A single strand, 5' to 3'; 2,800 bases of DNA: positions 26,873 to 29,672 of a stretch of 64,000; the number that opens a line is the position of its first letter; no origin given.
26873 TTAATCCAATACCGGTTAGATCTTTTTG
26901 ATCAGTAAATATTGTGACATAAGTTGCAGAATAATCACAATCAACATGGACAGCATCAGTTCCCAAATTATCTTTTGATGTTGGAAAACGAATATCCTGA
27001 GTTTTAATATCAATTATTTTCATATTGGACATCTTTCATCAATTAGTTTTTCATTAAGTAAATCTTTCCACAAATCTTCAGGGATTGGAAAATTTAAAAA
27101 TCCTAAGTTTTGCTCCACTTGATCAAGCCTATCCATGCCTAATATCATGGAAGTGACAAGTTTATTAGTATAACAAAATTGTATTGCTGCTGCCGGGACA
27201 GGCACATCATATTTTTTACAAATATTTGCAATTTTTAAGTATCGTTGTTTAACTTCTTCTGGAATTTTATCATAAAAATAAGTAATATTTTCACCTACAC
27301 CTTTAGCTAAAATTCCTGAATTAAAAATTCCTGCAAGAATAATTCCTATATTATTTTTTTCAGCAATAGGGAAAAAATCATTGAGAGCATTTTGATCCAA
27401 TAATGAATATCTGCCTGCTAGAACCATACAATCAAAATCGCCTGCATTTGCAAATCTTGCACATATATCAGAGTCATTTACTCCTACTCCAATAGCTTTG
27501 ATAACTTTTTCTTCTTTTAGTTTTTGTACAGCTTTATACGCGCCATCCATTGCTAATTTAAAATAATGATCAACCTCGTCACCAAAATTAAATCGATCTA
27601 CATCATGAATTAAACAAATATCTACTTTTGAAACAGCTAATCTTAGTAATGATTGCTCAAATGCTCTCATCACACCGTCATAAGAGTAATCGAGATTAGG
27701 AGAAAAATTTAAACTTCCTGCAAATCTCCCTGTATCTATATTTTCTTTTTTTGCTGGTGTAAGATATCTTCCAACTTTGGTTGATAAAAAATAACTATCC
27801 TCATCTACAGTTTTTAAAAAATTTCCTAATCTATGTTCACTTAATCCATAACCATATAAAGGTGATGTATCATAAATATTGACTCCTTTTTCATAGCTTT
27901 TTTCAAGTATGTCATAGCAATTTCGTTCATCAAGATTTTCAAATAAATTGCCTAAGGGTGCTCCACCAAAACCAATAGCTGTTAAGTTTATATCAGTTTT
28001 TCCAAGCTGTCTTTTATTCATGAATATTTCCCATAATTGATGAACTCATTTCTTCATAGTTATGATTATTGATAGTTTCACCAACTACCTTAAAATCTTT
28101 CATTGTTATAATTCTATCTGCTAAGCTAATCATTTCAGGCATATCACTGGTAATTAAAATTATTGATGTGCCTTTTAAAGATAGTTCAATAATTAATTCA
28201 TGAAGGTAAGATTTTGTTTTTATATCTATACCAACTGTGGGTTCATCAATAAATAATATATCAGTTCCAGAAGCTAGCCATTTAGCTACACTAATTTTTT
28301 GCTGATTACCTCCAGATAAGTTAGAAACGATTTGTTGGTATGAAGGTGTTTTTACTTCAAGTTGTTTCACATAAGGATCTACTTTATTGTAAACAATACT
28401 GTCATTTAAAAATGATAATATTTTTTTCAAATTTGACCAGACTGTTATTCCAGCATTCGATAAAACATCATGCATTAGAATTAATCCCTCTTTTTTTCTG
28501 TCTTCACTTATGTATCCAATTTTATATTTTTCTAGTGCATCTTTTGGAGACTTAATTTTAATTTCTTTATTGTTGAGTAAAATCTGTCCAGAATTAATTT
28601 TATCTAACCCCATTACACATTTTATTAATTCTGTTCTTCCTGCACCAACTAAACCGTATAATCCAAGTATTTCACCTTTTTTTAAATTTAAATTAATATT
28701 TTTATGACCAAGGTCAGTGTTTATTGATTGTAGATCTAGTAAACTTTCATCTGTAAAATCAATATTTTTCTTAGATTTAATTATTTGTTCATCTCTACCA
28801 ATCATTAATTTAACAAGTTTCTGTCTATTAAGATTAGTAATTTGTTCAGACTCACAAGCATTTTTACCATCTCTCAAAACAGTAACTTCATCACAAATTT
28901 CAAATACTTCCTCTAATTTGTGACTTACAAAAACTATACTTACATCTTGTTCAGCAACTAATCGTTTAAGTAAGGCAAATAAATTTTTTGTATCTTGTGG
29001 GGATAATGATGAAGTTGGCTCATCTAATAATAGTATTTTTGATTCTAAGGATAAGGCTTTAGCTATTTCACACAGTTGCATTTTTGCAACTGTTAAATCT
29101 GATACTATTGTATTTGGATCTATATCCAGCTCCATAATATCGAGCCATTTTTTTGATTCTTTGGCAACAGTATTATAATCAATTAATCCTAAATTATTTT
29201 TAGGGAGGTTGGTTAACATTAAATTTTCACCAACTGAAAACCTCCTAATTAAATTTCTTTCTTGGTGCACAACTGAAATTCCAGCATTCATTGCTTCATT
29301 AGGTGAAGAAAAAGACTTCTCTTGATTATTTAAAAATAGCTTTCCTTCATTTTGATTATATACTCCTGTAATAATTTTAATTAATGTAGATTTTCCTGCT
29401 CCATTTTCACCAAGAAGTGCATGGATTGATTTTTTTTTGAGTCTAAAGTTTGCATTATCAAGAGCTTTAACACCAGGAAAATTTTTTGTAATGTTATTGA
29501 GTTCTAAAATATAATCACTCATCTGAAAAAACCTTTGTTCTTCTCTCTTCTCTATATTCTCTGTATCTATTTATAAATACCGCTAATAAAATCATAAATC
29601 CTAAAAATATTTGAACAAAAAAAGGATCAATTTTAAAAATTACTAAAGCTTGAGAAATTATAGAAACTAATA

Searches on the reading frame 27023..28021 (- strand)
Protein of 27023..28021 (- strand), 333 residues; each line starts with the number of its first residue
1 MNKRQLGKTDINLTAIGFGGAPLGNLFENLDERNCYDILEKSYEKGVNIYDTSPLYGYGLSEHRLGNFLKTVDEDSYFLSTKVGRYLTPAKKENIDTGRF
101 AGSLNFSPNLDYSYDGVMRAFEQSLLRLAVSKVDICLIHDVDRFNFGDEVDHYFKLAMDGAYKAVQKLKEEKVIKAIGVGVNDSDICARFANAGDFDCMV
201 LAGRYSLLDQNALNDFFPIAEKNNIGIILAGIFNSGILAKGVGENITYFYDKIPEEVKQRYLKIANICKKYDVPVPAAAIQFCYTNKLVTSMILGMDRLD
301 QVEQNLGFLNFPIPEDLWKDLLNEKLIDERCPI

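Call 17: search_protein_families(library=ncbifam, proteins=[window:27023-28021:-], max_evalue=1e-10)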
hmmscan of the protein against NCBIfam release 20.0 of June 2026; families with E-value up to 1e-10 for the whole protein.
window:27023-28021:- (333 aa): 2 families
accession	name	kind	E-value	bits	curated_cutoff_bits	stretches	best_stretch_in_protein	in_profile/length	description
NF049922.1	MethglyxlRedYdjG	equivalog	1e-26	93.7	550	1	1-310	1-306/326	NADH-dependent methylglyoxal reductase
TIGR01293.1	Kv_beta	subfamily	2.4e-11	43.3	365.4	0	1-87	1-85/319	voltage-dependent potassium channel subunit beta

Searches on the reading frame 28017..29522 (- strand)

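Call 17: search_protein_families(library=ncbifam, proteins=[window:28017-29522:-], max_evalue=1e-10)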
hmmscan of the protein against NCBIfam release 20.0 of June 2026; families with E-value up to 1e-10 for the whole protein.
window:28017-29522:- (502 aa): 179 families (the best 25 are shown)
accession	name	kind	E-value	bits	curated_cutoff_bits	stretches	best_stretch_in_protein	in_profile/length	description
NF008442.0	PRK11288.1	equivalog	4.2e-147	490.5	689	1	4-490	6-488/504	L-arabinose ABC transporter ATP-binding protein AraG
NF008030.0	PRK10762.1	equivalog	4.9e-136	454.4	745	1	4-492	3-487/501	ribose ABC transporter ATP-binding protein RbsA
NF010069.0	PRK13549.1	equivalog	1.2e-129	433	699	1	1-491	1-495/513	xylose ABC transporter ATP-binding protein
NF008215.0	PRK10982.1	equivalog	3.2e-129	431.8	828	1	2-481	10-486/506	galactose/methyl galactoside ABC transporter ATP-binding protein MglA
NF040905.2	GguA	equivalog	1.7e-124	415.9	810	1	5-491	1-494/500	multiple monosaccharide ABC transporter ATP-binding protein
NF041861.1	YtfR_transport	equivalog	1.3e-120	403.2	850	1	5-485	1-478/492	galactofuranose ABC transporter, ATP-binding protein YtfR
NF007253.0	PRK09700.1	equivalog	9e-116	387.4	772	1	5-488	5-496/510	D-allose ABC transporter ATP-binding protein AlsA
NF011967.0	PRK15439.1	equivalog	5.6e-107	358.3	586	1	5-485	11-487/510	autoinducer 2 ABC transporter ATP-binding protein LsrA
TIGR02633.1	xylG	equivalog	3.6e-106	355.6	723.65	1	5-487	1-489/500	D-xylose ABC transporter ATP-binding protein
NF047930.1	ABC_ATP_B6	equivalog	4.3e-101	339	670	1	5-496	2-507/510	putative B6 ABC transporter ATP-binding protein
TIGR04521.1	ECF_ATPase_2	equivalog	1.8e-56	191.3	330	2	18-238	18-240/279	energy-coupling factor transporter ATPase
TIGR02315.1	ABC_phnC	equivalog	5.2e-56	189.8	266.1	2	5-221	1-224/243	phosphonate ABC transporter ATP-binding protein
TIGR01188.1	drrA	subfamily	4.8e-54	183.7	312.45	2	13-233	1-213/302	daunorubicin resistance ABC transporter, ATP-binding protein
TIGR00968.1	3a0106s01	subfamily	7.6e-54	182.7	342.75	2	7-235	2-225/237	sulfate ABC transporter ATP-binding protein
NF008449.1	PRK11300.1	equivalog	3.3e-53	180.5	362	2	1-240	1-251/255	high-affinity branched-chain amino acid ABC transporter ATP-binding protein LivG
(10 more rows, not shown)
